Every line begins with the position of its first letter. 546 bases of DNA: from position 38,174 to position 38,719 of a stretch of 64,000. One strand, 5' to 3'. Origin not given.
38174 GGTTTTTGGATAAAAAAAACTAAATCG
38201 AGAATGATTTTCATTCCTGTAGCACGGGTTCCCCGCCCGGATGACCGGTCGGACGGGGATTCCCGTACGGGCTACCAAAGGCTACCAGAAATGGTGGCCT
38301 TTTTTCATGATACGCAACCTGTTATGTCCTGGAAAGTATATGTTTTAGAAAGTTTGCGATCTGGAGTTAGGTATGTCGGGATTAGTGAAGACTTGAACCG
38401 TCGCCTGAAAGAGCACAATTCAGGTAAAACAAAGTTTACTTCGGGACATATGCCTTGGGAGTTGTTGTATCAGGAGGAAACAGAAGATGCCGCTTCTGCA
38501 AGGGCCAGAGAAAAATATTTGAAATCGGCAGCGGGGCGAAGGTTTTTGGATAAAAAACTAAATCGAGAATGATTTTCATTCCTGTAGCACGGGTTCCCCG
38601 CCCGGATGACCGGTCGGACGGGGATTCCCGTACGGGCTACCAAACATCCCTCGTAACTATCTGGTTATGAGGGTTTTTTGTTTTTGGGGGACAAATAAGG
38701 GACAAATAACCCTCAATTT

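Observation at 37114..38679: tRNA-Glu followed by four tandem cassettes of [terminator, GIY-YIG ORF, tRNA 3' half]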

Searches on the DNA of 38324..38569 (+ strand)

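Call 80: search_rna_families(sources=[L050, L079, L081], threshold=gathering)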
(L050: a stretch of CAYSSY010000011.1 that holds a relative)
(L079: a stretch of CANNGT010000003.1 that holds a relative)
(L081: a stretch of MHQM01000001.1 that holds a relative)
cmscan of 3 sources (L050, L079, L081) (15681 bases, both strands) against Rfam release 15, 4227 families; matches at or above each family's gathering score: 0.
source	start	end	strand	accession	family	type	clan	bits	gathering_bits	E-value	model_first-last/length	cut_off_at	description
